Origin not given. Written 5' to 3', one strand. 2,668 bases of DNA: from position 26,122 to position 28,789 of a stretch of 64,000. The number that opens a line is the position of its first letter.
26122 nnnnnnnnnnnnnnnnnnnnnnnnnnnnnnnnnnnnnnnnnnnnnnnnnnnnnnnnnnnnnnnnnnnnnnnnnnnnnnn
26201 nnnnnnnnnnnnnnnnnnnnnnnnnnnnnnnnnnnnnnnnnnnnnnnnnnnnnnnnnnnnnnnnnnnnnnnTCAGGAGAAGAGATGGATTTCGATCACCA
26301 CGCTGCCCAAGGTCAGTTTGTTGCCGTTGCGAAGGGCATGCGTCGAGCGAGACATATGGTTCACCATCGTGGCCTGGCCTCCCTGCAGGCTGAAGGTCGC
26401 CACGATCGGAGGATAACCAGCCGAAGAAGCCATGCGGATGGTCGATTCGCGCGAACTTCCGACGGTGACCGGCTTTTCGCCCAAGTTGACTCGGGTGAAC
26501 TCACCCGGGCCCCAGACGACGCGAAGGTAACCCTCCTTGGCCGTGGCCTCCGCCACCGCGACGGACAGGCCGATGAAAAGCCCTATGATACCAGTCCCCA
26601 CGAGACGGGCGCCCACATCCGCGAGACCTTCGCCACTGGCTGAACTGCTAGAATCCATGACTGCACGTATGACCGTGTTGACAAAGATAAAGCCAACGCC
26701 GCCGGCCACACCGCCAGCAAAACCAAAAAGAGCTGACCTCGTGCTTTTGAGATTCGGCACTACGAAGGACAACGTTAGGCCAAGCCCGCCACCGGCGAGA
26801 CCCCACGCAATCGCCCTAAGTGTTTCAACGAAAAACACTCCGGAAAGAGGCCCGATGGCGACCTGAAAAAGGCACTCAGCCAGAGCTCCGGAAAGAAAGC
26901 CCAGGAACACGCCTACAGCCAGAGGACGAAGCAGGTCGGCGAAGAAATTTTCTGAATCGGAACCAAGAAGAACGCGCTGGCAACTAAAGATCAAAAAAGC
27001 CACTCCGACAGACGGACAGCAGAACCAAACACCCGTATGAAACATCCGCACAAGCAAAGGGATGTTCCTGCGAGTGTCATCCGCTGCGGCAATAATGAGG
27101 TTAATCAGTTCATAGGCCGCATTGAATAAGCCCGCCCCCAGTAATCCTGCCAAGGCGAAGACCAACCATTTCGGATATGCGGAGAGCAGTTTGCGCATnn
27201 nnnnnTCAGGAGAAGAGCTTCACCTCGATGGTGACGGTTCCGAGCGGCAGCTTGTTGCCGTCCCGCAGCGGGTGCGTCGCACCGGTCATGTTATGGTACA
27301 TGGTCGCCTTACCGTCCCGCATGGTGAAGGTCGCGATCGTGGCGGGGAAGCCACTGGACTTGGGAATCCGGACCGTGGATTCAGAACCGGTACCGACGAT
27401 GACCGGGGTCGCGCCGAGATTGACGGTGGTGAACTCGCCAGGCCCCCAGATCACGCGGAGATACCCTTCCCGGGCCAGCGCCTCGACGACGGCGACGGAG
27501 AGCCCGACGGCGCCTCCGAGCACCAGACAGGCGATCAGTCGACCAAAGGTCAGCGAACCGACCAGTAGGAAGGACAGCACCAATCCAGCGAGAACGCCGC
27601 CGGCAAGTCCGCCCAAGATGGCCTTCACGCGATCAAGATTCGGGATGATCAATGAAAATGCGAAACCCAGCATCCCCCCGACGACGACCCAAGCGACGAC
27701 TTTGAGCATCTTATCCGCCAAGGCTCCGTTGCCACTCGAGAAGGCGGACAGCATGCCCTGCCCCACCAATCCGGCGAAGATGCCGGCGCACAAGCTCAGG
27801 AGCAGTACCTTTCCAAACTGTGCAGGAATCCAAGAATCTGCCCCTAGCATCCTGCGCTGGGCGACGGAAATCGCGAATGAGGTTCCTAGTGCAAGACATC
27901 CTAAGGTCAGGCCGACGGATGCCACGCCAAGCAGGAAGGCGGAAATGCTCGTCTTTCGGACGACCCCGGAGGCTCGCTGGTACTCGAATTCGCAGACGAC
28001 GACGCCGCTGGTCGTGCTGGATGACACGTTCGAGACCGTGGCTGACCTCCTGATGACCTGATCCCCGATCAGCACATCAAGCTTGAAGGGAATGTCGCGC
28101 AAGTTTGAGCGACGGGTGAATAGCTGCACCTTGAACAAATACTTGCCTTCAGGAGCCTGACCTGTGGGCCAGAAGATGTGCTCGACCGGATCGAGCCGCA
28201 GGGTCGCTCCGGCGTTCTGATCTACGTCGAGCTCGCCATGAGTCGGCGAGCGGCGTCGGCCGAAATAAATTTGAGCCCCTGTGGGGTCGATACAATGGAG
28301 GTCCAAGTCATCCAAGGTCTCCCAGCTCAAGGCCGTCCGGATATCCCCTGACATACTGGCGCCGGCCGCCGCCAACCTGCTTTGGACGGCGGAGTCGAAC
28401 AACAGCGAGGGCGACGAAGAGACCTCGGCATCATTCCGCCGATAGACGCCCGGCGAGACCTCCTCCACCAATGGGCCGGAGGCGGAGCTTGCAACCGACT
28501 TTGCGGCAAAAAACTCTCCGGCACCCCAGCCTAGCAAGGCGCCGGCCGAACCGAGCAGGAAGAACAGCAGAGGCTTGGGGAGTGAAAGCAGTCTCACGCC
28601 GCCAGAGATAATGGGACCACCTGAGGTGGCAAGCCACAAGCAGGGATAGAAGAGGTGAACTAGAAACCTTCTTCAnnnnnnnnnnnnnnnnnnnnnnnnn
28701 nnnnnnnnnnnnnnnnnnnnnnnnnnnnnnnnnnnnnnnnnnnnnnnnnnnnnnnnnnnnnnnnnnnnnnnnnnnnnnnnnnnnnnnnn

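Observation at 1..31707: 31.7-kb, 19-gene single-strand array joining a TerY-P triad to a RavA/MoxR ATPase, FHA-like membrane proteins, GYF proteins and a giant protein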

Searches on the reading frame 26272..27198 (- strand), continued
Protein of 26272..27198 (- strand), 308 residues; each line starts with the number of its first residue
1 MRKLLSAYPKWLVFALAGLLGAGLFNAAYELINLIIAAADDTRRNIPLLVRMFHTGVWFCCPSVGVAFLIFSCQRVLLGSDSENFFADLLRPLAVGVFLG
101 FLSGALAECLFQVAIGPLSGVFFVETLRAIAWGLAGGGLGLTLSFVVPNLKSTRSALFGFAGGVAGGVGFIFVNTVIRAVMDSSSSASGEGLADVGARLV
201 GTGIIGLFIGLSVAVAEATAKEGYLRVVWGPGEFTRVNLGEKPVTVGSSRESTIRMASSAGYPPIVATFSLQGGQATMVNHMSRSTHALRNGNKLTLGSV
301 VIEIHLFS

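Call 68: find_related_loci(query=A10, collection=genome_contigs, flank=10000)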
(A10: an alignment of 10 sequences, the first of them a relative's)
Query A10 (292 aa) in genome_contigs; peptide patterns used: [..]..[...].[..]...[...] (x = any residue, [..] = any of these).
36 stretches matched a pattern; 24 encode a relative of the query (tblastn E <= 1e-3); 24 distinct loci.
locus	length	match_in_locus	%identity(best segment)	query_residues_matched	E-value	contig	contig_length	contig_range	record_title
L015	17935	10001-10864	72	1-291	4e-117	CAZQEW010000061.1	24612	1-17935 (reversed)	MAG TPA_asm: uncultured Klebsiella sp. isolate SRP193358_co1_145 genome assembly, contig: NODE_4677_length_24612_cov_8.0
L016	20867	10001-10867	72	1-292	5e-109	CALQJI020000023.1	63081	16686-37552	MAG: Klebsiella pneumoniae isolate HRSG-E1-bin-52 genome assembly, contig: HRSG-H1-C159, whole genome shotgun sequence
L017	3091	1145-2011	73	1-292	9e-112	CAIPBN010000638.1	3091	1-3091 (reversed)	MAG: uncultured Verrucomicrobia bacterium isolate Erken-D9_bin-0968 genome assembly, contig: bin-0968:638/949, whole gen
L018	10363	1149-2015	71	1-292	6e-108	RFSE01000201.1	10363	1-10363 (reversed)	MAG: Proteobacteria bacterium isolate WB4_2_1501 contig_100_200, whole genome shotgun sequence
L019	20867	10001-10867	72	1-292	2e-106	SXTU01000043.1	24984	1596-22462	MAG: Verrucomicrobiales bacterium isolate F1-140-MAGs124 F1-140__c52116, whole genome shotgun sequence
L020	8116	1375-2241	72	1-292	3e-105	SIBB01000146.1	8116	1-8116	MAG: Pedosphaera sp. isolate Baikal-deep-G222 BACOMB-40M-C3365, whole genome shotgun sequence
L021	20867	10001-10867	73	1-292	3e-105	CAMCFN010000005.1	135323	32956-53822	MAG: Akkermansia muciniphila isolate MiH-22jul19-15 genome assembly, contig: MiH-22jul19-C131, whole genome shotgun sequ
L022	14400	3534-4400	72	1-292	2e-104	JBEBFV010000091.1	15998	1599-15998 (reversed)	MAG: Limisphaerales bacterium isolate ASF_5 NODE_1888_length_15998_cov_3.409208, whole genome shotgun sequence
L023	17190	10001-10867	73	1-292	3e-103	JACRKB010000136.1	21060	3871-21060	MAG: Verrucomicrobia bacterium isolate NC_groundwater_1844_Pr3_B-0.1um_65_12 SR-2_scaffold_141_1875774, whole genome sho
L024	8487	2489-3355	72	1-292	3e-102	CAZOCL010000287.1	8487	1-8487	MAG TPA_asm: uncultured Klebsiella sp. isolate SRP193066_co2_110 genome assembly, contig: NODE_4311_length_8487_cov_12.2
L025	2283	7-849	73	9-292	2e-105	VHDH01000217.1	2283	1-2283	MAG: Verrucomicrobia bacterium isolate K_Offshore_80m_m2_222 K_Offshore_80m_m2_222_Ga0194132_10076191, whole genome shot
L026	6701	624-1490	71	1-292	9e-100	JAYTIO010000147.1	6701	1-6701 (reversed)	MAG: Pedosphaera sp. isolate GFS_2771 GFS_2771_146, whole genome shotgun sequence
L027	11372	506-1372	73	1-292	1e-99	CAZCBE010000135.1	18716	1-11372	MAG TPA_asm: uncultured Klebsiella sp. isolate SRP292972_co3_125 genome assembly, contig: NODE_1523_length_18716_cov_21.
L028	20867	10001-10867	69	1-292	2e-99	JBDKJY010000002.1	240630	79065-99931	MAG: Verrucomicrobiota bacterium isolate gunnisonriver_2019_sw_WHONDRS-S19S_0062_A_bin.17 scaffold_0000004, whole genome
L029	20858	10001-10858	69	1-289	4e-90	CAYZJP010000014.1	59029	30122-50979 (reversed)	MAG TPA_asm: uncultured Klebsiella sp. isolate binchicken_co185_144 genome assembly, contig: NODE_687_length_59029_cov_7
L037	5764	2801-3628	45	15-292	4e-55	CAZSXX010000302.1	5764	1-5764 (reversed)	MAG TPA_asm: uncultured Verrucomicrobiota bacterium isolate SRP287453_co1_246 genome assembly, contig: NODE_27409_length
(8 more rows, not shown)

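Call 86: search_protein_families(library=pfam, proteins=[P0141, P0144, P0163, P0084, P0093, P0101, P0118, P0138, P0205, P0215], max_evalue=0.001)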
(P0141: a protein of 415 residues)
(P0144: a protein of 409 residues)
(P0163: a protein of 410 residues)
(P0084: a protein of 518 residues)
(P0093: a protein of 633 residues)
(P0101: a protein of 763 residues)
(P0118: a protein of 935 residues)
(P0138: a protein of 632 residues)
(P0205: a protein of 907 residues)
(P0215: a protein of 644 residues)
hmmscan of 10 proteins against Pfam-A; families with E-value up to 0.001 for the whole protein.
P0141 (415 aa): 2 families
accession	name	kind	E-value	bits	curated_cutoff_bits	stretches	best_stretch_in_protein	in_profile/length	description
PF00498.31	FHA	-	1.7e-20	73.7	20.7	1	335-403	2-67/67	FHA domain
PF16697.10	Yop-YscD_cpl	-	8.3e-06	26.4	33.2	1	328-411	13-92/94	Inner membrane component of T3SS, cytoplasmic domain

P0144 (409 aa): 0 families

P0163 (410 aa): 0 families

P0084 (518 aa): 0 families

P0093 (633 aa): 0 families

P0101 (763 aa): 2 families
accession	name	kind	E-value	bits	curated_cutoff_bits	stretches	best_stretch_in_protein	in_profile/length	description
PF00069.31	Pkinase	-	9.7e-13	48.5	31.7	1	161-267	106-212/263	Protein kinase domain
PF07714.23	PK_Tyr_Ser-Thr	-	0.00089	19.1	23.1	0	155-247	104-199/258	Protein tyrosine and serine/threonine kinase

P0118 (935 aa): 3 families
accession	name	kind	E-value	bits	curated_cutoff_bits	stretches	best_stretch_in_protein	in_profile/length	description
PF00092.34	VWA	-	4.1e-17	63.4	23.8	1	138-303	2-166/174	von Willebrand factor type A domain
PF13519.12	VWA_2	-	8.3e-14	52.6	27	1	138-249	1-106/107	von Willebrand factor type A domain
PF13768.12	VWA_3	-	2.5e-05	24.8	27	1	137-287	2-143/155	von Willebrand factor type A domain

P0138 (632 aa): 5 families
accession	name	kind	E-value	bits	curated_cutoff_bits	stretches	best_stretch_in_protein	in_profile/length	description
PF00092.34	VWA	-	1.5e-19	71.3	23.8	1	55-209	3-166/174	von Willebrand factor type A domain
PF13519.12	VWA_2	-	2.4e-18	67.1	27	1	56-158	3-107/107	von Willebrand factor type A domain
PF13768.12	VWA_3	-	1.9e-05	25.2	27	1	53-185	2-134/155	von Willebrand factor type A domain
PF00498.31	FHA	-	4.8e-05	24.2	20.7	1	568-616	19-67/67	FHA domain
PF05762.20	VWA_CoxE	-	0.00037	20.4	26.4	1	54-182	59-185/222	VWA domain containing CoxE-like protein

P0205 (907 aa): 8 families
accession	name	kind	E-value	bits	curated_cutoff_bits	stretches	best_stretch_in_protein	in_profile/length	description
PF00092.34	VWA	-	1.4e-53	182.1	23.8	3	50-160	2-117/174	von Willebrand factor type A domain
PF13519.12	VWA_2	-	4.7e-45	153.1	27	3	50-157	1-107/107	von Willebrand factor type A domain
PF25106.1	VWA_4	-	3.3e-25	89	27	2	290-406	3-107/169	von Willebrand factor A domain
PF13768.12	VWA_3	-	2.8e-16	60.4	27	2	49-158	2-108/155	von Willebrand factor type A domain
PF05762.20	VWA_CoxE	-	3.7e-08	33.5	26.4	1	42-159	51-162/222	VWA domain containing CoxE-like protein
PF00362.24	Integrin_beta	-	1.3e-07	32.1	24.8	0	350-403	89-145/248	Integrin beta chain VWA domain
PF09967.15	DUF2201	-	3.1e-07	31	26.4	0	168-295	2-108/123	VWA-like domain (DUF2201)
PF04056.20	Ssl1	-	0.0009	19.6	27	0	57-202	10-152/193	Ssl1-like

P0215 (644 aa): 3 families
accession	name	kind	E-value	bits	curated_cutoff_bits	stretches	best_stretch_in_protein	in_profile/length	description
PF13519.12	VWA_2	-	7.3e-12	46.3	27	1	152-285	2-107/107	von Willebrand factor type A domain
PF00092.34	VWA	-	2.1e-09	38.3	23.8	1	151-349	2-155/174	von Willebrand factor type A domain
PF13768.12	VWA_3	-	1.8e-05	25.3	27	1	218-290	34-112/155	von Willebrand factor type A domain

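Call 98: find_encoding_contigs(protein=P0101, flank=8000, max_places=2)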
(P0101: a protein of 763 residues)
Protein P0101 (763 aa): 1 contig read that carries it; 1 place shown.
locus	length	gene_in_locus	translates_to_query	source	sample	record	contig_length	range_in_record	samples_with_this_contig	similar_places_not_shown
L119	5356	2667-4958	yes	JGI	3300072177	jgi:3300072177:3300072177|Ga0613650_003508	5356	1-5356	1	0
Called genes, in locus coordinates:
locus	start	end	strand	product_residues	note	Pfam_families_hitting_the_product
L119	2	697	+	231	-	?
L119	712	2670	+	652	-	PF13672:PP2C_2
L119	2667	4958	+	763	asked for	PF00069:Pkinase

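Call 99: find_encoding_contigs(protein=P0141, flank=8000, max_places=2)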
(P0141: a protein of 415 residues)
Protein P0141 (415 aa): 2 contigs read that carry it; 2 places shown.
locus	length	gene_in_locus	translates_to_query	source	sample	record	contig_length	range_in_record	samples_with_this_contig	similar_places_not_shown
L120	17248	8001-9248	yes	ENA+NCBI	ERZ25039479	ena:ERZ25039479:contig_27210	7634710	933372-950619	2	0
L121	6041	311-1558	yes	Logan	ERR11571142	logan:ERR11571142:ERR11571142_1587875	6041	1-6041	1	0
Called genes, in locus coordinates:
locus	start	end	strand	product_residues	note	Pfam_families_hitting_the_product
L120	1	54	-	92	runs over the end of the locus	PF01257:2Fe-2S_thioredx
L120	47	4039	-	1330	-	PF00668:Condensation, PF00501:AMP-binding, PF13193:AMP-binding_C, PF00550:PP-binding, PF00975:Thioesterase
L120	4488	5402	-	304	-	-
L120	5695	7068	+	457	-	PF01964:ThiC_Rad_SAM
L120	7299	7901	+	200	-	-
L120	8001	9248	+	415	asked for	PF16697:Yop-YscD_cpl (weak), PF00498:FHA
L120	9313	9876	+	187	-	PF13302:Acetyltransf_3, PF13420:Acetyltransf_4, PF00583:Acetyltransf_1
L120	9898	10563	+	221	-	PF00551:Formyl_trans_N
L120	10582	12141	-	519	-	PF11283:DUF3084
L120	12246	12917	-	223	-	PF00027:cNMP_binding, PF13545:HTH_Crp_2, PF00325:Crp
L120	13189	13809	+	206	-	PF00106:adh_short, PF13561:adh_short_C2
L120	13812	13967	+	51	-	PF13561:adh_short_C2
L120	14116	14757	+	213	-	PF00475:IGPD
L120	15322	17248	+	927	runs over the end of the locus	PF02743:dCache_1, PF22673:MCP-like_PDC_1 (weak), PF00672:HAMP, PF00512:HisKA, PF02518:HATPase_c, PF00072:Response_reg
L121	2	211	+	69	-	?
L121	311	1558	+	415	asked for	PF16697:Yop-YscD_cpl (weak), PF00498:FHA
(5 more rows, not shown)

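Call 103: search_dna_similar(query=window:26275-27198:-, collection=plasmids, mode=protein, max_evalue=0.001, max_rows=15)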
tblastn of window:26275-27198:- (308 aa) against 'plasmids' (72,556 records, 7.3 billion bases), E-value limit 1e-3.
Records with a match: 6; places in all: 10; records where one place covers at least 80% of the query: 0.
Best place of each record, by identity: <60% 6.
By first word of the organism name: Tolypothrix 2; Trichormus 2; Microchaete 1; Gloeothece 1.
By predicted mobility (MOB-suite, as given by PLSDB): mobilizable 3; non-mobilizable 2; conjugative 1.
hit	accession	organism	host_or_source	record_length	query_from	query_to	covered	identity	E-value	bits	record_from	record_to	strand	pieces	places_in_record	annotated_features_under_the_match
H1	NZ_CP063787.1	Tolypothrix sp. PCC 7712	Soil sample,soil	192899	193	305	37%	35.0%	4e-11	71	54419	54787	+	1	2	VWA domain-containing protein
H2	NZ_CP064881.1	Tolypothrix sp. PCC 7601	Fresh water sample,Fresh water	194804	193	305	37%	35.0%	4e-11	71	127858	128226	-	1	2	VWA domain-containing protein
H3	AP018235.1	Microchaete diplosiphon NIES-3275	-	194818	193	305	37%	35.0%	4e-11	71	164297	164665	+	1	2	von Willebrand factor type A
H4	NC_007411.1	Trichormus variabilis ATCC 29413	-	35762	194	305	36%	34.4%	9e-10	67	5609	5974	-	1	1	vWA domain-containing protein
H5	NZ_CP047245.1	Trichormus variabilis 0441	cell culture,thermal spring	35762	194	305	36%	34.4%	9e-10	67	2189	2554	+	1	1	vWA domain-containing protein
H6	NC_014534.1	Gloeothece verrucosa PCC 7822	fresh water in rice field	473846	194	306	37%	32.2%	8e-14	79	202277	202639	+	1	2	vWA domain-containing protein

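Call 105: get_annotated_region(hit=H1, flank=9000)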
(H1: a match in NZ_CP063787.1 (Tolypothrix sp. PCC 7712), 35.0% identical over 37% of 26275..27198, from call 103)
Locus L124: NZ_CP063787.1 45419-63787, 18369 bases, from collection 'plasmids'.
description: Tolypothrix sp. PCC 7712 plasmid unnamed2, complete sequence
organism: Tolypothrix sp. PCC 7712 (NCBI taxid 2596898)
taxonomy: Bacteria; Cyanobacteriota; Cyanophyceae; Nostocales; Tolypothrichaceae; Tolypothrix; Tolypothrix sp. PCC 7712
host: -; source: Soil sample,soil; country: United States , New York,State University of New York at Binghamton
typing (MOB-suite, as given by PLSDB): mobilizable; replicon rep_cluster_1657; relaxase MOBV
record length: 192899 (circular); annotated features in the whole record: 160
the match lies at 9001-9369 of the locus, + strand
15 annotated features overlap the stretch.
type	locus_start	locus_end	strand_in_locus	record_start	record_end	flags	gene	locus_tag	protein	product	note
CDS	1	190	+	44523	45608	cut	-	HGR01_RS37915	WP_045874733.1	hypothetical protein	-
CDS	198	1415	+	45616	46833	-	-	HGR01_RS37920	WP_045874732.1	vWA domain-containing protein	-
CDS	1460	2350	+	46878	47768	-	-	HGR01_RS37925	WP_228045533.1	hypothetical protein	-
CDS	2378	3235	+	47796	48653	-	-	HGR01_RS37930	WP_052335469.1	hypothetical protein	-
CDS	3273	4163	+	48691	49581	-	-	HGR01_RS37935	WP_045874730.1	ARC6/PARC6 family protein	-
CDS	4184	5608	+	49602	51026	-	-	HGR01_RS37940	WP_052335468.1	serine hydrolase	GO:0030655 - beta-lactam antibiotic catabolic process [Evidence IEA]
CDS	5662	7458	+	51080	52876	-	-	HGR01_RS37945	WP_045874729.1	vWA domain-containing protein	-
CDS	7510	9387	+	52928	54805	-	-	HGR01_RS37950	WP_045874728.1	VWA domain-containing protein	-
CDS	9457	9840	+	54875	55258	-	-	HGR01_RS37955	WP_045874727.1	hypothetical protein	-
CDS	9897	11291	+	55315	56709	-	-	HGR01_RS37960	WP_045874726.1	VWA domain-containing protein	-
CDS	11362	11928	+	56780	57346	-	-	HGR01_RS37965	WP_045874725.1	FHA domain-containing protein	-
CDS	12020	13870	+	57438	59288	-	-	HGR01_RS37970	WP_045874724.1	protein phosphatase 2C domain-containing protein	-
CDS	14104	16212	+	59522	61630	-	-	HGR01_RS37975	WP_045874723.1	serine/threonine-protein kinase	GO:0006468 - protein phosphorylation [Evidence IEA]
CDS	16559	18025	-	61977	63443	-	-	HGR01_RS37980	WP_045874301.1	ATP-binding protein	-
CDS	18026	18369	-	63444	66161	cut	-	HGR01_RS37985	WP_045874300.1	TnsA endonuclease N-terminal domain-containing protein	-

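Call 106: get_annotated_region(hit=H4, flank=9000)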
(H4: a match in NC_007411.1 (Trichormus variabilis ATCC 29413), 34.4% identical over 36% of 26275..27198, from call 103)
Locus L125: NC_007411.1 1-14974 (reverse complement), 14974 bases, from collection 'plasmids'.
description: Trichormus variabilis ATCC 29413 plasmid B, complete sequence
organism: Trichormus variabilis ATCC 29413 (NCBI taxid 240292)
taxonomy: Bacteria; Cyanobacteriota; Cyanophyceae; Nostocales; Nostocaceae; Trichormus; Trichormus variabilis; Trichormus variabilis ATCC 29413
host: -; source: -; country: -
typing (MOB-suite, as given by PLSDB): non-mobilizable; replicon rep_cluster_1657
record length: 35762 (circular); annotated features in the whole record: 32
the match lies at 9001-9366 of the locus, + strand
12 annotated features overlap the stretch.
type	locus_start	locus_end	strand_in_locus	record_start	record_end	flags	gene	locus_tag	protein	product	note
CDS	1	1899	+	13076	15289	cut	-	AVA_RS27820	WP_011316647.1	hypothetical protein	-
CDS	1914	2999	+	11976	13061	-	-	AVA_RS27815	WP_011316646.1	hypothetical protein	-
CDS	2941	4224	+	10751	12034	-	-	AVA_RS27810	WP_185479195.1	vWA domain-containing protein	-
CDS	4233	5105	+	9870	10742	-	-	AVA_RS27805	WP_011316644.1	hypothetical protein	-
CDS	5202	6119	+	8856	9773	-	-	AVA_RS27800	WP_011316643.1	ARC6/PARC6 family protein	-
CDS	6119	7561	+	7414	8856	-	-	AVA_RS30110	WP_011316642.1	serine hydrolase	GO:0030655 - beta-lactam antibiotic catabolic process [Evidence IEA]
CDS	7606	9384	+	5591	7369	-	-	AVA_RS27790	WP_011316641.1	vWA domain-containing protein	-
CDS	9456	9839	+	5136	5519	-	-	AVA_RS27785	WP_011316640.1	hypothetical protein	-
CDS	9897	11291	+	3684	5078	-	-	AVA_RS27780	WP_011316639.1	VWA domain-containing protein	-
CDS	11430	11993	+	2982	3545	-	-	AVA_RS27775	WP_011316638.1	FHA domain-containing protein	-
CDS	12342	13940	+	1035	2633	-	-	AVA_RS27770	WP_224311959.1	protein phosphatase 2C domain-containing protein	-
CDS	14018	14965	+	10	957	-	-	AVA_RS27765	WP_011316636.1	hypothetical protein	-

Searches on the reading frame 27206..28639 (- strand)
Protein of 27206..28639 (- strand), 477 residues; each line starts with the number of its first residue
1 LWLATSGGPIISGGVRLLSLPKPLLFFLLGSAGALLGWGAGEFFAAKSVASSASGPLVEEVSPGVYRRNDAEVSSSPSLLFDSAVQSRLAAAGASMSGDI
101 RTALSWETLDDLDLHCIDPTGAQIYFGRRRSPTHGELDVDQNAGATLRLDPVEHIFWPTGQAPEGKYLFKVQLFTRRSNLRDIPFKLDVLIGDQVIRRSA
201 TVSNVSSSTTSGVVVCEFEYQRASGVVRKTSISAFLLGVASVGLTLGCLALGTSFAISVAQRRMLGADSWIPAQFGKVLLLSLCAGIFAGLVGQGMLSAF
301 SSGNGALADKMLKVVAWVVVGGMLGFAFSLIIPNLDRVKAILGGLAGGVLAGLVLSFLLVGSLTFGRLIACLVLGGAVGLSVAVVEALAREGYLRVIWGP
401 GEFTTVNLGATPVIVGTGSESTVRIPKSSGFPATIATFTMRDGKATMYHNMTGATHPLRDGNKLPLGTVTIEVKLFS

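Call 5: search_protein_families(library=pfam, proteins=[window:27206-28639:-], max_evalue=0.01)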
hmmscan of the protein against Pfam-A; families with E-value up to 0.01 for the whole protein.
window:27206-28639:- (477 aa): 0 families

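Call 10: search_protein_families(library=padloc, proteins=[window:27206-28639:-], max_evalue=0.01)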
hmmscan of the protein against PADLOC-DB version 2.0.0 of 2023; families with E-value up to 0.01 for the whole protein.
window:27206-28639:- (477 aa): 0 families

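Call 12: search_protein_families(library=ncbifam, proteins=[window:27206-28639:-], max_evalue=0.01)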
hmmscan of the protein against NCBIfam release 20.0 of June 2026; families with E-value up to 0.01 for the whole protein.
window:27206-28639:- (477 aa): 0 families

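Call 38: search_protein_families(library=pfam, proteins=[window:27206-28639:-], max_evalue=10)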
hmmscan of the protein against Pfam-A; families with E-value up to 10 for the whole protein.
window:27206-28639:- (477 aa): 0 families

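Call 82: search_solved_structures(query=window:27206-28639:-, max_evalue=5)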
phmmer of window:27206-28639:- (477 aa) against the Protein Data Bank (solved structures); distinct sequences matched with E-value up to 5: 2.
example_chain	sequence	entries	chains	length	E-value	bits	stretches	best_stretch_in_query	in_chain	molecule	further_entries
4ng4_A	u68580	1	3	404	1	11.4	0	286-325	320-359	Phosphoglycerate kinase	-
8s9p_B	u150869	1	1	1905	1.1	11.2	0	94-162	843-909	Low-density lipoprotein receptor-related protein 4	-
